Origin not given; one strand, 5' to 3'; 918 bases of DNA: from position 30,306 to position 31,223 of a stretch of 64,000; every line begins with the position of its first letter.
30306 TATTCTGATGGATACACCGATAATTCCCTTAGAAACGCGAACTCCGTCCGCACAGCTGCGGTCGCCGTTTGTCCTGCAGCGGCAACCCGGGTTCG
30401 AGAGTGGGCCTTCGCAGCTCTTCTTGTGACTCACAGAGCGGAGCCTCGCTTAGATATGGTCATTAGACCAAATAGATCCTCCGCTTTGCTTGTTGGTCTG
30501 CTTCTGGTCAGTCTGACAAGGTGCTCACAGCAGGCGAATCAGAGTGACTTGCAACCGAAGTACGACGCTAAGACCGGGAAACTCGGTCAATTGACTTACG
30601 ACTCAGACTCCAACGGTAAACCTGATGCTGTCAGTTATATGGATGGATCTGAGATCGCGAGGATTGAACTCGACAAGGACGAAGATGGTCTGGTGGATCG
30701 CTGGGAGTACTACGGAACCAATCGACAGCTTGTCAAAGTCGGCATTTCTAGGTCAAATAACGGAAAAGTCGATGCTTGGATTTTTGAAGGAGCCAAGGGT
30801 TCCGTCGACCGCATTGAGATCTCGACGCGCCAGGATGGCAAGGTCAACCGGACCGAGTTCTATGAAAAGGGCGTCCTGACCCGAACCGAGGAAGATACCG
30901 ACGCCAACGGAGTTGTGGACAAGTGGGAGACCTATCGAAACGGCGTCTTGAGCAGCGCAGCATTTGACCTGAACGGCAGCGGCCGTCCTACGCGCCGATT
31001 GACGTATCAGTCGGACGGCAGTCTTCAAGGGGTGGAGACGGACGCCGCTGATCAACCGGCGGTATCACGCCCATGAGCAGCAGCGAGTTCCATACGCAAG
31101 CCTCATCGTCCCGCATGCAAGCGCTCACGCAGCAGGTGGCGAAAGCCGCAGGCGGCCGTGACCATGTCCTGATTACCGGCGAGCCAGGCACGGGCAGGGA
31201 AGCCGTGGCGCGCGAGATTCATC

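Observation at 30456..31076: A repeat lipoprotein at the start of the locus is a paralogue of the C-terminal domain fused to the O-antigen-ligase-family protein at its end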

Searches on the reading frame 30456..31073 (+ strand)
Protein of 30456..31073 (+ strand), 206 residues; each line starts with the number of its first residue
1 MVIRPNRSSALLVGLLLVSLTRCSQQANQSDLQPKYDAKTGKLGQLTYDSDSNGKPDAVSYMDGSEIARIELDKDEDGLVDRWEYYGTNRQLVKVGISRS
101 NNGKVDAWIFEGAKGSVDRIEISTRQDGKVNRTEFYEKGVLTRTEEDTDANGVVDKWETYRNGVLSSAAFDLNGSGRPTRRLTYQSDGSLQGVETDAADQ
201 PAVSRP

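Call 4: search_protein_families(library=pfam, proteins=[window:30456-31073:+], max_evalue=1)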
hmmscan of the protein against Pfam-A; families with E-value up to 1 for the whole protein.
window:30456-31073:+ (206 aa): 4 families
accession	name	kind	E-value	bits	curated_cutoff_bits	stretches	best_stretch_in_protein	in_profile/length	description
PF13202.12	EF-hand_5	-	0.00068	19.4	25.9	0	169-177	7-15/25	EF hand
PF13405.12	EF-hand_6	-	0.011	15.9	25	0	72-84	9-21/30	EF-hand domain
PF11584.14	Toxin_ToxA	-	0.045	14.2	25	0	41-80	17-56/118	Proteinaceous host-selective toxin ToxA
PF03495.19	Binary_toxB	-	0.17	12.5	25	0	73-87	2-16/78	Clostridial binary toxin B/anthrax toxin PA Ca-binding domain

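Call 5: search_protein_families(library=ncbifam, proteins=[window:30456-31073:+], max_evalue=1)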
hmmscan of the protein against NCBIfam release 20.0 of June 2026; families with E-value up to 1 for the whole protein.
window:30456-31073:+ (206 aa): 2 families
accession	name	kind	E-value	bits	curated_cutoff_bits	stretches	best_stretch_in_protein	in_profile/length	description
NF050087.1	Lsa25.6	equivalog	7.4e-08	32.2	150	3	40-86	107-149/196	Lsa25.6 family adhesin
NF053806.1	lanmdlnLanM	equivalog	0.044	13.9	135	1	71-116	81-125/132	lanmodulin LanM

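Call 11: find_homologous_proteins(query=window:30456-31073:+, max_evalue=0.001)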
Query window:30456-31073:+ (206 aa): 762 proteins with E <= 0.001 among 1111 candidates; the best 120 are listed.
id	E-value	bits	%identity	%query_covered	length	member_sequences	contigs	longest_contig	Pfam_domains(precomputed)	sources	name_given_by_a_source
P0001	6.2e-111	387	83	100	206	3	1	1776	-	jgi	jgi:antitoxin component YwqK of YwqJK toxin-antitoxin module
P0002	4.1e-104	365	78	100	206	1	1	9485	-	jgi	jgi:hypothetical protein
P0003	4.7e-95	335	75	99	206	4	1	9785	-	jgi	jgi:hypothetical protein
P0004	6.1e-93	328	75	96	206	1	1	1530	-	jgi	jgi:hypothetical protein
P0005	3.5e-73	264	56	100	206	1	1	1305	-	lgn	-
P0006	2.2e-72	261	58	97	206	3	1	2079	-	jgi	-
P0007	2.6e-72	261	55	100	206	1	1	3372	-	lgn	-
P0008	2.9e-72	261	58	90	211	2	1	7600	-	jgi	jgi:hypothetical protein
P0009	5.1e-72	260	57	100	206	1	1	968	-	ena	-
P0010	2.3e-71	258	58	95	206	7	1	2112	-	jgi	-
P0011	7.5e-71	256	56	100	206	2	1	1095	-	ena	-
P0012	2.1e-70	255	56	100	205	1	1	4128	-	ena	-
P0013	1.3e-69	252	59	91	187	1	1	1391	-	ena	-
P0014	3.1e-69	251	57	89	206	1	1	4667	-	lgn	-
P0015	5.3e-69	250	61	96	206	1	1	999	-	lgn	-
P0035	3.6e-61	224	55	95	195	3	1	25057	PF13405.13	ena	-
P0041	1.4e-60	223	57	85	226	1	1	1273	PF13202.13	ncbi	-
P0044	7.8e-60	220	52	95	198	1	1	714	PF13405.13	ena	-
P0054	8.0e-59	217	53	98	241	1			PF13405.13,PF13202.13,PF00036.39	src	-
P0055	9.9e-59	217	51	92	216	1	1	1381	PF13202.13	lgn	-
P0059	2.1e-58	215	54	89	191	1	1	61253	PF13202.13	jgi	jgi:hypothetical protein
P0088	1.6e-56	209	54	92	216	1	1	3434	PF20615.4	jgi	-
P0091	2.7e-56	209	50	94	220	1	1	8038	PF20615.4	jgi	jgi:hypothetical protein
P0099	3.9e-56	208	50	96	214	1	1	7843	PF13202.13,PF20615.4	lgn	-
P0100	5.0e-56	208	54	93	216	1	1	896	PF20615.4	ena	-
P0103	5.9e-56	207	54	89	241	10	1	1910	PF13202.13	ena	-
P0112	1.5e-55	206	56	79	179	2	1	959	PF13202.13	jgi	-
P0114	2.0e-55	206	53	91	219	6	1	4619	PF20615.4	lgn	-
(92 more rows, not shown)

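Call 12: search_solved_structures(query=window:30456-31073:+, max_evalue=10, show_alignments=2)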
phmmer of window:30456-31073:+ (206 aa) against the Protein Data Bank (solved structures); distinct sequences matched with E-value up to 10: 4.
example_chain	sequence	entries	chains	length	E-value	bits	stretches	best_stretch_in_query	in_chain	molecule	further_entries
6mi5_X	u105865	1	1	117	0.027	17.6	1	49-116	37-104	Lanmodulin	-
8fns_A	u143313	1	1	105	0.059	16.5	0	69-115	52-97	EF-hand domain-containing protein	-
1uhn_A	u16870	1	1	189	0.39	13.8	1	120-170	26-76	calcineurin B-like protein 2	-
2zfd_A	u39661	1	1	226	0.68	13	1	120-170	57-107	Calcineurin B-like protein 2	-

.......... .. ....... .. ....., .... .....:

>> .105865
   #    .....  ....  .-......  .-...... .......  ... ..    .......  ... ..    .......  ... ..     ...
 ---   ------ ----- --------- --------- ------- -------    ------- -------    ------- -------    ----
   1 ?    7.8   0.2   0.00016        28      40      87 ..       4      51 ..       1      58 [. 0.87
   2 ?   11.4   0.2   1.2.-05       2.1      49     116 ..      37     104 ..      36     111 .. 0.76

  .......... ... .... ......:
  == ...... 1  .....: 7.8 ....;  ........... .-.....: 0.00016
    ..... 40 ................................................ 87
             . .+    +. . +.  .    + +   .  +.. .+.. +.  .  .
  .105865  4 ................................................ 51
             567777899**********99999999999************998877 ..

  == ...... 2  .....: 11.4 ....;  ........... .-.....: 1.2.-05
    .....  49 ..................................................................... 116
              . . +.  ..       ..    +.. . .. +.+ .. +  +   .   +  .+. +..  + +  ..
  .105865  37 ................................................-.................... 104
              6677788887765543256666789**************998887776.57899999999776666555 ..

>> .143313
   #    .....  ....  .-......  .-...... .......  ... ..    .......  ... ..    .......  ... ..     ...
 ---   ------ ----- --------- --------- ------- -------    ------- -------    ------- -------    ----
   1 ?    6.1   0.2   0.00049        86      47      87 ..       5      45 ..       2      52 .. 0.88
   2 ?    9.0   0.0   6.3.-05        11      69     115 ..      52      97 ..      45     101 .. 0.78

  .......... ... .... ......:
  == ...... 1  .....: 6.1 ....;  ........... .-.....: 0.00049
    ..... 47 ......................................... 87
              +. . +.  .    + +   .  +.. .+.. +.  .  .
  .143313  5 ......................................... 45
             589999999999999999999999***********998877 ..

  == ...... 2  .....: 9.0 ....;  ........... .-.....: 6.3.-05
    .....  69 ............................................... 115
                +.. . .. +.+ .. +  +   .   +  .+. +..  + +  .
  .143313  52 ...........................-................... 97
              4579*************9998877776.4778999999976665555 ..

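Call 26: find_related_loci(query=A1, collection=genome_contigs, flank=10000)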
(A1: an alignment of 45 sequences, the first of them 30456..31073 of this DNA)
Query A1 (206 aa) in genome_contigs; peptide patterns used: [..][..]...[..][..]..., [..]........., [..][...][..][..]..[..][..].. (x = any residue, [..] = any of these).
293 stretches matched a pattern; 252 encode a relative of the query (tblastn E <= 1e-3); the best 80 are kept; 80 distinct loci.
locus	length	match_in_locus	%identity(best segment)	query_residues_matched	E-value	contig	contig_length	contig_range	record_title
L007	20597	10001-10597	53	7-201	1e-64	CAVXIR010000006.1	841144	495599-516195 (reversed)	MAG: Vicinamibacterales bacterium isolate MFD09212.bin.1.252 genome assembly, contig: contig_7173, whole genome shotgun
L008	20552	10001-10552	55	7-191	4e-64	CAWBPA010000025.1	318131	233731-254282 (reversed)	MAG: Vicinamibacterales bacterium isolate MFD00962.bin.2.188 genome assembly, contig: contig_91995, whole genome shotgun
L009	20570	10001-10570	52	7-191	2e-63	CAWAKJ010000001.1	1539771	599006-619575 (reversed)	MAG: Vicinamibacterales bacterium isolate MFD02360.bin.1.271 genome assembly, contig: contig_295, whole genome shotgun s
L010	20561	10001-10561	54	1-184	2e-62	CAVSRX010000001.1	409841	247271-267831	MAG: Vicinamibacterales bacterium isolate MFD05567.bin.2.179 genome assembly, contig: contig_12311, whole genome shotgun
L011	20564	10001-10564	52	12-196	4e-62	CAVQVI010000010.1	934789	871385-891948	MAG: uncultured Acidobacteriota bacterium isolate MFD10007.bin.2.204 genome assembly, contig: contig_21541, whole genome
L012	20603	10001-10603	52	1-196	1e-61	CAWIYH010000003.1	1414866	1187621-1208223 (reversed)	MAG: uncultured Acidobacteriota bacterium isolate MFD04944.bin.1.167 genome assembly, contig: contig_36343, whole genome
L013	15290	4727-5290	53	2-187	1e-61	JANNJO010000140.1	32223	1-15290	MAG: Acidobacteriota bacterium isolate SOY_4_C_metabat_76 SOY_4_C_k141_1741716, whole genome shotgun sequence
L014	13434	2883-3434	54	9-189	2e-60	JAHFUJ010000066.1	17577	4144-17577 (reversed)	MAG: Acidobacteria bacterium isolate nzgw77 NODE_4467_length_17578_cov_8.063356, whole genome shotgun sequence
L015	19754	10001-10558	47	3-188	7e-60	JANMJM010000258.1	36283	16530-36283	MAG: Vicinamibacteria bacterium isolate OTE_64_metabat_411 OTE_64_k141_1397339, whole genome shotgun sequence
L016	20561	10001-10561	50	3-187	6e-60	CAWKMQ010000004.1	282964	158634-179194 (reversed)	MAG: Vicinamibacterales bacterium isolate MFD03066.bin.2.29 genome assembly, contig: contig_12604, whole genome shotgun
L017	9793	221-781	52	11-198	1e-59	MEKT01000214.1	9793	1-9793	MAG: Acidobacteria bacterium RIFCSPLOWO2_02_FULL_65_29 rifcsplowo2_02_scaffold_76649, whole genome shotgun sequence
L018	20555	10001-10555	52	7-189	8e-60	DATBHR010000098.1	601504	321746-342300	MAG TPA_asm: Vicinamibacterales bacterium isolate SMAG_U3873 k141_3709899, whole genome shotgun sequence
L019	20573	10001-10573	53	8-198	1e-59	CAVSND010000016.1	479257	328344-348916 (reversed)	MAG: uncultured Acidobacteriota bacterium isolate MFD03975.bin.1.62 genome assembly, contig: contig_3759, whole genome s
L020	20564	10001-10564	49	1-185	8e-60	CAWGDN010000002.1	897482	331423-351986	MAG: Vicinamibacterales bacterium isolate MFD02242.bin.2.124 genome assembly, contig: contig_30152, whole genome shotgun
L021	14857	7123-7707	52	1-188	2e-59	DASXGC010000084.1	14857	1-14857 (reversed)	MAG TPA_asm: Vicinamibacterales bacterium isolate SMAG_U5154 k141_2264500, whole genome shotgun sequence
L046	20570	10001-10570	51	9-196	5e-56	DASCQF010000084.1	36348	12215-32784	MAG TPA_asm: Vicinamibacterales bacterium isolate Fu_MAG_63 c_000000569422, whole genome shotgun sequence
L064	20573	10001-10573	47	9-196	1e-54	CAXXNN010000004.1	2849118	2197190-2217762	MAG: Vicinamibacterales bacterium isolate 584f8af7-9898-40e5-a533-8d11c034b1eb genome assembly, contig: contig_4, whole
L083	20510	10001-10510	52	25-195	7e-52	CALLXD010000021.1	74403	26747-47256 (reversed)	MAG: Vicinamibacterales bacterium isolate FRAM_RAS_EGC1617_bin8 genome assembly, contig: FRAM_EGC1617_bin8-21, whole gen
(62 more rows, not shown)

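Call 28: predict_structure(alignment_id=A1)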
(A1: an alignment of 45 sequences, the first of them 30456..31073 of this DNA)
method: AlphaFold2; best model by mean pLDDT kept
length: 206 residues; sequences in the alignment: 45
mean_pLDDT: 86.2   pTM: 0.74
mean pLDDT of the five models: 86.2, 85.2, 84.3, 83.2, 79.1
residues with pLDDT >= 90: 152; 70-90: 15; 50-70: 24; < 50: 15
segments of 3 or more residues with pLDDT < 50: 1-7, 21-24, 204-206
pLDDT, mean of each block of 10 residues (from residue 1): 46 51 56 95 95 94 93 95 94 95 95 93 93 96 97 97 96 93 96 79 46
secondary structure, 60 per line:
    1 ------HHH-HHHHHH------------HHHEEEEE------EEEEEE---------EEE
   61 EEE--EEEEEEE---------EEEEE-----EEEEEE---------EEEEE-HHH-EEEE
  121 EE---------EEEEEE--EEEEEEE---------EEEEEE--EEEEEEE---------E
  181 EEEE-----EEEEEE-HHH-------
elements in order: H11-16 E32-36 E43-48 E58-63 E66-72 E82-86 E92-97 E107-111 E117-122 E132-137 E140-146 E156-161 E164-170 E180-184 E190-195

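Call 33: search_protein_families(library=pfam, proteins=[P0091], max_evalue=0.1)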
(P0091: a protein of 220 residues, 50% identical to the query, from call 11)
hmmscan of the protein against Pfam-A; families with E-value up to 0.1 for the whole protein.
P0091 (220 aa): 4 families
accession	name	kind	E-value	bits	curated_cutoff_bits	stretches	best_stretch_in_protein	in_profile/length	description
PF20615.3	DUF6802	-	1.7e-06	28.4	27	2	37-104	28-93/102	Family of unknown function (DUF6802)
PF13202.12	EF-hand_5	-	0.00098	18.9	25.9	0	142-151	9-18/25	EF hand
PF13405.12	EF-hand_6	-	0.0033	17.5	25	0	142-153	10-21/30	EF-hand domain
PF13833.12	EF-hand_8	-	0.0096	16.1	28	0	66-82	33-49/54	EF-hand domain pair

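Call 44: search_protein_representatives(alignment_id=A1)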
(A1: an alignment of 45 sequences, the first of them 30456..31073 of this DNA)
Query: 45 sequences, 207 profile positions. Proteins with E-value up to 0.001 (for the whole library): 3024; up to 1e-10: 1288; up to 1e-30: 278. The best 150 are listed.
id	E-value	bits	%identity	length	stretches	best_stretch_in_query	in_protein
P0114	1.6e-83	295.5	-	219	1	7-204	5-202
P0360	5.0e-76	271.0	-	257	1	11-195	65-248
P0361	7.6e-76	270.4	-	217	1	8-196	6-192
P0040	8.1e-76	270.3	-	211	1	15-202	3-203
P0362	6.8e-75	267.3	-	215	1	8-193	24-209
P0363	1.4e-74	266.2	-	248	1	12-196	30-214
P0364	4.4e-74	264.7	-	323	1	13-205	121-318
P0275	5.7e-74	264.3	-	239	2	12-124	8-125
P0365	1.1e-73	263.4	-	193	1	13-186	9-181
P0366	6.3e-73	260.9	-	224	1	16-202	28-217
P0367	8.2e-73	260.5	-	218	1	10-203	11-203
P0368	4.7e-72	258.0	-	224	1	9-204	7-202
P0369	4.8e-72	258.0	-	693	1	9-191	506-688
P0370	2.7e-71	255.6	-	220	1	12-205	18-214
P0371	9.3e-71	253.8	-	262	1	11-204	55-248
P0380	1.7e-66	239.9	-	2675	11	38-157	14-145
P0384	2.5e-65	236.1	-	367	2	29-126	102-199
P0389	1.2e-63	230.5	-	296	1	22-192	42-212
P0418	7.0e-55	201.9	-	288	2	11-104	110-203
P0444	2.6e-49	183.8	-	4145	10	39-157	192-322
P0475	1.2e-43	165.3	-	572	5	49-191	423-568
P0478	2.2e-43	164.4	-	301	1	11-205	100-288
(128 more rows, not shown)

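Call 45: search_protein_families(library=pfam, proteins=[P0369, P0364, P0475, P0384, P0478, P0389, P0418, P0360], max_evalue=0.001)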
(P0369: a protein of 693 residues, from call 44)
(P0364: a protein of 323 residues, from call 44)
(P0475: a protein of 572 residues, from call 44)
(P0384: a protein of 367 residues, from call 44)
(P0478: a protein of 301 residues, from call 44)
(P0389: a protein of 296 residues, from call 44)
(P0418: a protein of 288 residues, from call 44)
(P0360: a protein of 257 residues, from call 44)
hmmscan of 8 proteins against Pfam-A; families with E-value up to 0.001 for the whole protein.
P0369 (693 aa): 1 family
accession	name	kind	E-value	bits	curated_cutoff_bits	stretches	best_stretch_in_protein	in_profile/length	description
PF04932.20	Wzy_C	-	3.1e-15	56.7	31.7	1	257-395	2-145/149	O-Antigen ligase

P0364 (323 aa): 5 families
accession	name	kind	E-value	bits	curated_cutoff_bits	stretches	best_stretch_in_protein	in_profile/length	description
PF13202.12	EF-hand_5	-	6.6e-09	35.3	25.9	0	238-249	10-21/25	EF hand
PF20615.3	DUF6802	-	9.1e-07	29.3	27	0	255-318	29-91/102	Family of unknown function (DUF6802)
PF00036.39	EF-hand_1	-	2.8e-05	23.8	25.4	0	261-269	10-18/29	EF hand domain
PF13405.12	EF-hand_6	-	0.00016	21.5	25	0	261-272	10-21/30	EF-hand domain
PF13499.12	EF-hand_7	-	0.00075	20.2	30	0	238-252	51-65/67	EF-hand domain pair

P0475 (572 aa): 1 family
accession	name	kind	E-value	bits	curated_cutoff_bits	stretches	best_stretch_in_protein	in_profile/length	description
PF20615.3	DUF6802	-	5.4e-05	23.6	27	0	29-69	52-92/102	Family of unknown function (DUF6802)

P0384 (367 aa): 1 family
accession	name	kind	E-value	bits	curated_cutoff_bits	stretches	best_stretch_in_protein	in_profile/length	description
PF13202.12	EF-hand_5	-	0.00011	21.9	25.9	0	301-310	9-18/25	EF hand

P0478 (301 aa): 2 families
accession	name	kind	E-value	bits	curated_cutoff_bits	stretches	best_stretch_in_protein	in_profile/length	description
PF20615.3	DUF6802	-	2.5e-05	24.7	27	0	185-248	37-100/102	Family of unknown function (DUF6802)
PF13202.12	EF-hand_5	-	0.00058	19.7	25.9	0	156-167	7-18/25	EF hand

P0389 (296 aa): 1 family
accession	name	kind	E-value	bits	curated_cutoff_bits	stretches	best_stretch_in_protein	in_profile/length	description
PF20615.3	DUF6802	-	0.00076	19.9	27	0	121-187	37-101/102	Family of unknown function (DUF6802)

P0418 (288 aa): 1 family
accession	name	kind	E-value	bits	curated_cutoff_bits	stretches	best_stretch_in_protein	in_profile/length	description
PF00036.39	EF-hand_1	-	0.00083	19.2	25.4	0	171-184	8-21/29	EF hand domain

P0360 (257 aa): 1 family
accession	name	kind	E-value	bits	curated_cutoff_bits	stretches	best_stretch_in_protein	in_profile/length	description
PF13202.12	EF-hand_5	-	6.8e-05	22.6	25.9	0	102-112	7-17/25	EF hand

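Call 54: search_protein_families(library=pfam, proteins=[L064:8457-9929:+, L064:10684-11382:+, L064:7545-8444:-, L064:11425-12441:-, L064:12949-14715:-, L046:6136-7491:+, L046:7625-8485:+, L046:8492-9862:+, L083:7598-8938:+, L083:8904-9878:+], max_evalue=0.0001)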
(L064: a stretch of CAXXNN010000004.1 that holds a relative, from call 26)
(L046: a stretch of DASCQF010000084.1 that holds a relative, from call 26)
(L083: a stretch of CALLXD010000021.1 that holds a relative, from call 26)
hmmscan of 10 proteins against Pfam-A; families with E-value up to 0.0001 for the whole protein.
L064:8457-9929:+ (491 aa): 2 families
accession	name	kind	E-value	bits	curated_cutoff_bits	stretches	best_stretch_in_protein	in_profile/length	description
PF01546.33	Peptidase_M20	-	7.5e-34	117.9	24.6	1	116-478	1-199/206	Peptidase family M20/M25/M40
PF07687.19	M20_dimer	-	1.3e-16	60.9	21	1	227-386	1-105/107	Peptidase dimerisation domain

L064:10684-11382:+ (233 aa): 0 families

L064:7545-8444:- (300 aa): 0 families

L064:11425-12441:- (339 aa): 2 families
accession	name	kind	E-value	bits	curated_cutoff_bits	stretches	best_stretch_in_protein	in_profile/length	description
PF13369.12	Transglut_core2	-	3e-51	173.4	23.5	1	88-244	3-154/155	Transglutaminase-like superfamily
PF13371.12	TPR_9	-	2e-16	60.2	35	1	247-318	1-71/73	Tetratricopeptide repeat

L064:12949-14715:- (589 aa): 6 families
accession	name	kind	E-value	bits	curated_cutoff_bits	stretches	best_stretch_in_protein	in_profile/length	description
PF00441.29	Acyl-CoA_dh_1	-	1.2e-38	133.1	22.4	1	252-412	1-145/150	Acyl-CoA dehydrogenase, C-terminal domain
PF21263.2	Acyl-CoA-dh_C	-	9.5e-30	103.2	27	1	462-559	2-96/96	Acyl-CoA dehydrogenase, C-terminal domain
PF02771.21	Acyl-CoA_dh_N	-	2.9e-27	95.7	22.9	1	32-144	1-113/113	Acyl-CoA dehydrogenase, N-terminal domain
PF02770.24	Acyl-CoA_dh_M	-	4.1e-21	75.4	33.3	1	148-239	1-96/97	Acyl-CoA dehydrogenase, middle domain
PF08028.16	Acyl-CoA_dh_2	-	2.1e-15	57.6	22.7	1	270-405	4-133/134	Acyl-CoA dehydrogenase, C-terminal domain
PF22924.1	ACOX_C_alpha1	-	1.9e-08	34.7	27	1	262-407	4-159/169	Acyl-CoA oxidase, C-alpha1 domain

L046:6136-7491:+ (452 aa): 1 family
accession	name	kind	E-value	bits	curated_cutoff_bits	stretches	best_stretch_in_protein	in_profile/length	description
PF00860.26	Xan_ur_permease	-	1.5e-42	146.2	27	1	30-412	3-386/389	Permease family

L046:7625-8485:+ (287 aa): 1 family
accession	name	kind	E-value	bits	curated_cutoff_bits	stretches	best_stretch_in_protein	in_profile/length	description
PF00581.25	Rhodanese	-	1.1e-36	125.7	22.2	2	165-274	4-100/102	Rhodanese-like domain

L046:8492-9862:+ (457 aa): 2 families
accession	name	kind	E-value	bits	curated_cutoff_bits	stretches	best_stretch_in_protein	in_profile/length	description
PF01546.33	Peptidase_M20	-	1.2e-32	113.9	24.6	1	82-442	1-197/206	Peptidase family M20/M25/M40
PF07687.19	M20_dimer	-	1.9e-14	53.9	21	1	193-352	1-105/107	Peptidase dimerisation domain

L083:7598-8938:+ (447 aa): 1 family
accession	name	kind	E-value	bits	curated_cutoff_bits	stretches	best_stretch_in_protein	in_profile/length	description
PF00860.26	Xan_ur_permease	-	1e-42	146.7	27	1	25-408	2-386/389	Permease family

L083:8904-9878:+ (325 aa): 1 family
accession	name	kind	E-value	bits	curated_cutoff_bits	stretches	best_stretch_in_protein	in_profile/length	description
PF00581.25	Rhodanese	-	2.2e-38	131.3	22.2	2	61-171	2-101/102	Rhodanese-like domain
